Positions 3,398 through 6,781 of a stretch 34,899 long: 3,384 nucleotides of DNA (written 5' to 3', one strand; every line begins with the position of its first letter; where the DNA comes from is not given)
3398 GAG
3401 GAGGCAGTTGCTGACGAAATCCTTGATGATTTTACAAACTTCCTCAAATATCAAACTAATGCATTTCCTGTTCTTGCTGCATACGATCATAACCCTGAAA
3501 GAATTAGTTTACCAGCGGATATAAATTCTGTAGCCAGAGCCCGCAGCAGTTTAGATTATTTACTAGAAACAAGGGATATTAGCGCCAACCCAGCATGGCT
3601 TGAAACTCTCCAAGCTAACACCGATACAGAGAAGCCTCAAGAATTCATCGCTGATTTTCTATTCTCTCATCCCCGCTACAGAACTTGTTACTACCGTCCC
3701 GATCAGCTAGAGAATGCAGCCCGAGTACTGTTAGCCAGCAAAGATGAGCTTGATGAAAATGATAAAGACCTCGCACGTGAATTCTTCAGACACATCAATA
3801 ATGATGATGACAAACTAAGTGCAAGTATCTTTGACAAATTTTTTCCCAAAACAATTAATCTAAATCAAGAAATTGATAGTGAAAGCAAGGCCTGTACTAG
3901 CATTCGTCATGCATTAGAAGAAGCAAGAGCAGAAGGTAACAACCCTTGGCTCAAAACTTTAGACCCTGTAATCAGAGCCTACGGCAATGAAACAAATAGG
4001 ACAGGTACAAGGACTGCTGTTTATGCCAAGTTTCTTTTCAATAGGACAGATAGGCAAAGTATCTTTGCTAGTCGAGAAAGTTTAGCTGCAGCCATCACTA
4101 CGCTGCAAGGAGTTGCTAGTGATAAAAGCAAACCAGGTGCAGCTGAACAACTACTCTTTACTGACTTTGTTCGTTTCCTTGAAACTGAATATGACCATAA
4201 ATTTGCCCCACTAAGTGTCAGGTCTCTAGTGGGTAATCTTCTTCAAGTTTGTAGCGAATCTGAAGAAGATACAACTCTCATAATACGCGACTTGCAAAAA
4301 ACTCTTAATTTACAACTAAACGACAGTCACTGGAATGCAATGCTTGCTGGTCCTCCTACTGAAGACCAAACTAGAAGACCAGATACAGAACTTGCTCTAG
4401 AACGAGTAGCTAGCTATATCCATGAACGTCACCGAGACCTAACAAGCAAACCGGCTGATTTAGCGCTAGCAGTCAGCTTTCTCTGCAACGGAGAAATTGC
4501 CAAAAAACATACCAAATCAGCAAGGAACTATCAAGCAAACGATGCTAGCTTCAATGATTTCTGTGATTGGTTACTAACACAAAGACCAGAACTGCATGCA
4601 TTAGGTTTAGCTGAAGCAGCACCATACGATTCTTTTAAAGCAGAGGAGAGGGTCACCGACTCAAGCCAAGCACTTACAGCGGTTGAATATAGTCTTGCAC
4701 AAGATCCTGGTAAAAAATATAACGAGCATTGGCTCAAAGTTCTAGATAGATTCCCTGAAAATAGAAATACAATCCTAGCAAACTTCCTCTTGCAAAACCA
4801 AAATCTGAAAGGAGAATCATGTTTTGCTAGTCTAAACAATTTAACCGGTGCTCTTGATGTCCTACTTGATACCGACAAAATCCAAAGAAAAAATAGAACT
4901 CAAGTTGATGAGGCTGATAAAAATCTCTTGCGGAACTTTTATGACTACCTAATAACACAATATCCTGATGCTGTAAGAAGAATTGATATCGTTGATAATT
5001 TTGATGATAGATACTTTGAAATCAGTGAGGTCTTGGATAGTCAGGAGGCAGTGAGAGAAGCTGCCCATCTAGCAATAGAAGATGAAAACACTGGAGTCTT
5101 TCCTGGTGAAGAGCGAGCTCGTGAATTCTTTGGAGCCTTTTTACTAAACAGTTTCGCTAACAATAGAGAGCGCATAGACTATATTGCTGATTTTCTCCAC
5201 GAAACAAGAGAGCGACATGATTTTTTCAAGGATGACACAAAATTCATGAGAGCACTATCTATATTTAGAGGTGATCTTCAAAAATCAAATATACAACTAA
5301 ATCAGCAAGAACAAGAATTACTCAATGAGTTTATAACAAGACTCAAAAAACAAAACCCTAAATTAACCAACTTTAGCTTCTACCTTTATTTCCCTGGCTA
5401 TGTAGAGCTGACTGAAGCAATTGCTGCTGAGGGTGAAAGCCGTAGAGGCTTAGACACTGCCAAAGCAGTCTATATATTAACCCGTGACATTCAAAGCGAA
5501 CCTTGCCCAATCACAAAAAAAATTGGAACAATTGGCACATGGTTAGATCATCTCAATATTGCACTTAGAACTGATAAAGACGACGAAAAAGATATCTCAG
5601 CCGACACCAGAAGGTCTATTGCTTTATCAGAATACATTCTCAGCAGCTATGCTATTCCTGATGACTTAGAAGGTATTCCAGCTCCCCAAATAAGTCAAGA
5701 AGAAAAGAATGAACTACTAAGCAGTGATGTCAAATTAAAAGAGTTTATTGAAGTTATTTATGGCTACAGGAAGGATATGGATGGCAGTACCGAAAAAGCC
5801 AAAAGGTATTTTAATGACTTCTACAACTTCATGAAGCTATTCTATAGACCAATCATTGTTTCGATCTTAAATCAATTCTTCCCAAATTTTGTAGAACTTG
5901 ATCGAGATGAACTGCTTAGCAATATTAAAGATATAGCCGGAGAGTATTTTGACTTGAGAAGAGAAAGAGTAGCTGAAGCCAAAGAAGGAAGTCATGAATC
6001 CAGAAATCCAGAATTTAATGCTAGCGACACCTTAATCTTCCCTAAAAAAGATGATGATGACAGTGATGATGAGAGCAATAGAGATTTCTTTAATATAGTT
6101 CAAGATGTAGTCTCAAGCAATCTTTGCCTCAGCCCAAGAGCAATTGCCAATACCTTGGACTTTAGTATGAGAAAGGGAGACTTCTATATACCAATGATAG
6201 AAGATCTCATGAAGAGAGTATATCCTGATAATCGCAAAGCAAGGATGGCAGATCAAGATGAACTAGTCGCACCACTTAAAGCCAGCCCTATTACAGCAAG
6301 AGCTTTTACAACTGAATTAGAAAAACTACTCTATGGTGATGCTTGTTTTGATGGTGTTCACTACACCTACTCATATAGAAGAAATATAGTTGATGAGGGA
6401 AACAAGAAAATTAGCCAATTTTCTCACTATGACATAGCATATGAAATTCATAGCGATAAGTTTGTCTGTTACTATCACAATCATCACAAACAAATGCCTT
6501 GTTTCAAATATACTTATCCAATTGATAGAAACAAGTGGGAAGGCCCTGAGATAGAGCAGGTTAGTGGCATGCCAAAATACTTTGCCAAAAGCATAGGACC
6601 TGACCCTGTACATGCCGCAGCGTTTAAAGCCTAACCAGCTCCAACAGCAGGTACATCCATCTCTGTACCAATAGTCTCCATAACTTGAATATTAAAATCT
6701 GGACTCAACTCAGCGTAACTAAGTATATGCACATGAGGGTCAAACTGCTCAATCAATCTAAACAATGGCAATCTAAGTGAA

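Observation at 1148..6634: Giant 1828-aa multi-domain ORFan ending stop-on-stop against a lone flhA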

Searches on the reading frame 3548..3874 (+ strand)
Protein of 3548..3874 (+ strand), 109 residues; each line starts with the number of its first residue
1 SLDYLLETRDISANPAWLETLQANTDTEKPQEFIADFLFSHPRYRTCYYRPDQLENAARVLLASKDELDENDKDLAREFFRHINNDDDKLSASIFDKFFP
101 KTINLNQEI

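Call 79: search_solved_structures(query=A6, max_evalue=10, show_alignments=2)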
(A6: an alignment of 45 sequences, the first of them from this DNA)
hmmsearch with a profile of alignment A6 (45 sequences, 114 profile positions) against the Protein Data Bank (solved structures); distinct sequences matched with E-value up to 10: 14.
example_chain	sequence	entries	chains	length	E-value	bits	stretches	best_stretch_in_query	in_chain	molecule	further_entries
9yz5_A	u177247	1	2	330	0.23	14.8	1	58-104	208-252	Protein adenylyltransferase FICD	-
7b7z_A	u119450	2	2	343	0.24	14.8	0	58-104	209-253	Protein adenylyltransferase FICD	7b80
6i7j_A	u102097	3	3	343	0.24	14.8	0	58-104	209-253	Adenosine monophosphate-protein transferase FICD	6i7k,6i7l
6i7g_A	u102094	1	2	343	0.24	14.8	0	58-104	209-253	Adenosine monophosphate-protein transferase FICD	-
6i7h_A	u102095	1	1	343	0.24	14.8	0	58-104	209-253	Adenosine monophosphate-protein transferase FICD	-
6i7i_A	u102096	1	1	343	0.24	14.8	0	58-104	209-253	Adenosine monophosphate-protein transferase FICD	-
4u04_A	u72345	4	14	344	0.24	14.8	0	58-104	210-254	Adenosine monophosphate-protein transferase FICD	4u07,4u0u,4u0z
4u0s_A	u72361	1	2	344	0.25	14.7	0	58-104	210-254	Adenosine monophosphate-protein transferase FICD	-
5cwj_A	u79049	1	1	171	0.33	14.3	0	50-84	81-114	Designed helical repeat protein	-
6zmd_B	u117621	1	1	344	0.38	14.1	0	58-104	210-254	Protein adenylyltransferase FICD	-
6w1s_L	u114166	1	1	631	0.63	13.4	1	44-89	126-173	Mediator of RNA polymerase II transcription subunit 17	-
8t1i_L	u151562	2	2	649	0.66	13.4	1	44-89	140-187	Mediator of RNA polymerase II transcription subunit 17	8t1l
6vjz_D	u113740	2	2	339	0.77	13.2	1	2-88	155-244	U1 SNP1-associating protein 1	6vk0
7emf_Q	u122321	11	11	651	1.2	12.5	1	42-89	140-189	Mediator of RNA polymerase II transcription subunit 17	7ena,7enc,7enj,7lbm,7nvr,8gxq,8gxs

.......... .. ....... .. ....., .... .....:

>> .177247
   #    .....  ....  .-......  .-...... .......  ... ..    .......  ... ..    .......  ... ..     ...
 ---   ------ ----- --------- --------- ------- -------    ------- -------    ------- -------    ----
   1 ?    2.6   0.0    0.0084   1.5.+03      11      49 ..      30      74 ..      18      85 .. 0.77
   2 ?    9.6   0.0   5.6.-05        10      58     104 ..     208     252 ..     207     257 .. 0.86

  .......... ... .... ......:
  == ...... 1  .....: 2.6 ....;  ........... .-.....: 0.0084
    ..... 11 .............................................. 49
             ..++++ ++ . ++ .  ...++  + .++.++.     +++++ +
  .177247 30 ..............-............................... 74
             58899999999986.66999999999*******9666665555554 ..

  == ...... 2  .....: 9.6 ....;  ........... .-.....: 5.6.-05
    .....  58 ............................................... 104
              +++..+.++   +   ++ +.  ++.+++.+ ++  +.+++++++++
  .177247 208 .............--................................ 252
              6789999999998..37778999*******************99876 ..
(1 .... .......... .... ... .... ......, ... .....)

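Call 80: find_homologous_proteins(query=A6, max_evalue=0.01)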
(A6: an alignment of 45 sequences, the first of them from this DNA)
Query A6 (45 sequences): 987 candidates shared short words with the query, none scored E <= 0.01.

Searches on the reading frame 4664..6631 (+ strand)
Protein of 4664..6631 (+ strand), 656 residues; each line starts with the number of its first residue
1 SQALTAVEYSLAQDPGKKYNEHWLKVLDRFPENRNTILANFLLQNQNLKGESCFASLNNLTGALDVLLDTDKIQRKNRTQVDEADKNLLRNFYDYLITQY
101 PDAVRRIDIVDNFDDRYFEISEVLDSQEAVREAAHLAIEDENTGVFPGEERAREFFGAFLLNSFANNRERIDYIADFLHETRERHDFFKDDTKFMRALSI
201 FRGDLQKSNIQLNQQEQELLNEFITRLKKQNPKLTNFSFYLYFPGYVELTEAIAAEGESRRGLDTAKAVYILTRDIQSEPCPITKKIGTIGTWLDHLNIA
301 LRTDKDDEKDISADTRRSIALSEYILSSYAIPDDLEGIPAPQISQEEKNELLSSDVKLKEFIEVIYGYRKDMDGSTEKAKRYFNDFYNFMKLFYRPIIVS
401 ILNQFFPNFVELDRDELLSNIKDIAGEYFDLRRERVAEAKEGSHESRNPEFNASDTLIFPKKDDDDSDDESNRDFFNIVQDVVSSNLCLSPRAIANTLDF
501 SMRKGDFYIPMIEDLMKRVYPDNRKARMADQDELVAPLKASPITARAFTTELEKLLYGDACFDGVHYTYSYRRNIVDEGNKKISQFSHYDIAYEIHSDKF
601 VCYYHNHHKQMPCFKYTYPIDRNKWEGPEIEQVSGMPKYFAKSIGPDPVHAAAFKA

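Call 77: predict_structure(alignment_id=A5)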
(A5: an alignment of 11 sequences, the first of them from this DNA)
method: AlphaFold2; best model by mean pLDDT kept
length: 656 residues; sequences in the alignment: 11
mean_pLDDT: 73.8   pTM: 0.58
mean pLDDT of the five models: 73.8, 72.9, 70.5, 69.9, 69.2
residues with pLDDT >= 90: 106; 70-90: 347; 50-70: 100; < 50: 103
segments of 3 or more residues with pLDDT < 50: 284-287, 442-470, 522-566, 577-581, 646-656
pLDDT, mean of each block of 10 residues (from residue 1): 92 79 85 91 82 88 87 53 83 88 76 75 87 83 56 83 90 95 86 89 78 89 94 91 89 75 90 73 48 79 61 86 77 61 79 91 84 78 85 77 82 83 83 72 40 36 40 72 81 76 66 74 40 31 37 38 52 59 63 79 83 88 82 84 51 32
secondary structure, 60 per line:
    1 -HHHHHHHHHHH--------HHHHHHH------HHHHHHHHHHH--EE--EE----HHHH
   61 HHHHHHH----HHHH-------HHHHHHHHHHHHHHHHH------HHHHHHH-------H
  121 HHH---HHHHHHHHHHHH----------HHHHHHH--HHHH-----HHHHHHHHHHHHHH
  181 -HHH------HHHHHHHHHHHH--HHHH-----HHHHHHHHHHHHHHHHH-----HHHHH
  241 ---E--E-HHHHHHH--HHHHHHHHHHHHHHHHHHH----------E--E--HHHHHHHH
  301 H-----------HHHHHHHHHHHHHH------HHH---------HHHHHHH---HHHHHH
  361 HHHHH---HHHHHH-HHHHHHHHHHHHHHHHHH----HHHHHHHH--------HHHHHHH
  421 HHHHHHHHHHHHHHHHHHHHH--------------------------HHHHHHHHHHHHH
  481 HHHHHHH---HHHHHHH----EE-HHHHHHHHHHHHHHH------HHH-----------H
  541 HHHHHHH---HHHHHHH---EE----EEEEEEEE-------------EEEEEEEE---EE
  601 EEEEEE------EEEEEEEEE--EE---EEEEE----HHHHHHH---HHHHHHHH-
elements in order: H2-12 H21-27 H34-44 H57-67 H72-75 H83-99 H106-112 H120-123 H127-138 H149-155 H158-161 H167-180 H191-202 H205-208 H214-230 H236-240 H249-255 H258-276 H293-301 H313-326 H345-351 H355-365 H369-374 H376-393 H398-405 H414-441 H468-487 H491-497 H505-519 H540-547 H551-557 E567-574 E588-595 E599-606 E613-621 E629-633 H638-644 H648-655

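Call 81: fold_search(model_id=the predicted structure, library=pdb)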
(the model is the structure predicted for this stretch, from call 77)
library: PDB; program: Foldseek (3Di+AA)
matches with E <= 10: 81; with E <= 0.001: 0
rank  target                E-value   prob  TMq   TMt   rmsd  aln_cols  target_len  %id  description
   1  8cwy_A                1.8e-01  0.15  0.11  0.14  25.4       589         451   10  Accurate computational design of genetically encoded 3D protein crystals (released 2023-11-01)
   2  6eof                  2.6e-01  0.05  0.05  0.06  25.2       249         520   14  Crystal structure of AMPylated GRP78 in ADP state (released 2017-11-01)
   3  6eob                  2.9e-01  0.06  0.05  0.06  25.4       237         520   12  Crystal structure of AMPylated GRP78 in apo form (Crystal form 1) (released 2017-11-01)
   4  6zmd_A                6.3e-01  0.04  0.06  0.07  25.1       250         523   13  Crystal structure of HYPE covalently tethered to BiP bound to AMP-PNP (released 2021-04-14)
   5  5o4p_B                7.2e-01  0.03  0.05  0.06  24.9       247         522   14  Crystal structure of AMPylated GRP78 (released 2017-11-01)
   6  4b9q_A                1.1e+00  0.03  0.05  0.05  25.2       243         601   13  Open conformation of ATP-bound Hsp70 homolog DnaK (released 2012-11-14)
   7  5nro_A                1.3e+00  0.03  0.05  0.05  25.4       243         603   13  Structure of full-length DnaK with bound J-domain (released 2018-01-17)
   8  4b9q_C                1.6e+00  0.02  0.05  0.06  24.9       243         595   13  Open conformation of ATP-bound Hsp70 homolog DnaK (released 2012-11-14)
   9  7krw_A                1.6e+00  0.02  0.05  0.05  25.5       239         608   12  Stimulating state of near full-length Hsp70 DnaK fused with a substrate peptide (released 2021-09-15)
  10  6asy_A                1.7e+00  0.03  0.05  0.06  24.1       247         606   13  BiP-ATP2 (released 2017-12-06)
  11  7a4u                  1.7e+00  0.02  0.04  0.05  33.1       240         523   13  Crystal structure of lid-truncated apo BiP in an oligomeric state (released 2020-12-16)
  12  4b9q_D                1.8e+00  0.02  0.06  0.06  25.0       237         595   14  Open conformation of ATP-bound Hsp70 homolog DnaK (released 2012-11-14)
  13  7ypo_A                1.9e+00  0.09  0.05  0.08  12.2        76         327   14  Cryo-EM structure of baculovirus LEF-3 in complex with ssDNA (released 2023-01-25)
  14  3a6p_A                2.0e+00  0.05  0.14  0.10  22.0       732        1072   10  Crystal structure of Exportin-5:RanGTP:pre-miRNA complex (released 2009-12-08)
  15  4fl9                  2.1e+00  0.03  0.06  0.07  24.8       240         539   10  Crystal Structure of bovine hsc70(aa1-554)E213A/D214A at 1.9A Resolution (released 2013-10-02)
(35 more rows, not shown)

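Call 93: fold_search(model_id=the predicted structure, library=viral)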
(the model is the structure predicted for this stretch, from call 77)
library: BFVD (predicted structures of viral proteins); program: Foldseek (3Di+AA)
matches with E <= 10: 285; with E <= 0.001: 0
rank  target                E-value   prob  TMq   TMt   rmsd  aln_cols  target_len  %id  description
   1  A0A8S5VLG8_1          9.5e-02  0.08  0.08  0.07  45.0       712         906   14  (no name in the UniProt tables at hand)
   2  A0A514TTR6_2          1.8e-01  0.04  0.08  0.06  34.6       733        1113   10  RNA-directed RNA polymerase L [Largemouth bass bunyavirus]
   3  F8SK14                3.6e-01  0.18  0.07  0.09  22.5       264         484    8  Uncharacterized protein 141 [Pseudomonas phage PhiPA3]
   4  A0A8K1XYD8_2          3.7e-01  0.06  0.09  0.06  31.6       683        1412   11  (no name in the UniProt tables at hand)
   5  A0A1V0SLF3            4.2e-01  0.08  0.08  0.10  24.4       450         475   10  BTB domain-containing protein [Klosneuvirus KNV1]
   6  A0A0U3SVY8            4.4e-01  0.06  0.07  0.05  30.0       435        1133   10  B spike [Diaphorina citri reovirus]
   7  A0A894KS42            6.0e-01  0.51  0.08  0.26  15.6       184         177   11  PI177L [African swine fever virus]
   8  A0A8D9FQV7            6.3e-01  0.38  0.10  0.32  10.7       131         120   15  Uncharacterized protein [uncultured marine phage]
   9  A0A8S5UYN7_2          6.3e-01  0.06  0.07  0.06  43.3       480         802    9  Endosialidase chaperone [Siphoviridae sp. ctkKt3]
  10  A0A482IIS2            7.5e-01  0.09  0.06  0.11  20.8       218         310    9  (no name in the UniProt tables at hand)
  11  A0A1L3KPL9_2          7.5e-01  0.02  0.07  0.05  35.5       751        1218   13  RNA-dependent RNA polymerase [Hubei myriapoda virus 6]
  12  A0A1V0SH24            7.9e-01  0.18  0.05  0.29  16.1        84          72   10  Uncharacterized protein [Hokovirus HKV1]
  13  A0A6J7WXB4            8.2e-01  0.04  0.08  0.06  38.0       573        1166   11  Peptidase M23 [uncultured Caudovirales phage]
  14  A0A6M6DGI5            9.4e-01  0.13  0.06  0.23  19.9       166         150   14  (no name in the UniProt tables at hand)
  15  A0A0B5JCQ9            9.8e-01  0.10  0.06  0.17  19.6       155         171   10  Uncharacterized protein [Pandoravirus inopinatum]
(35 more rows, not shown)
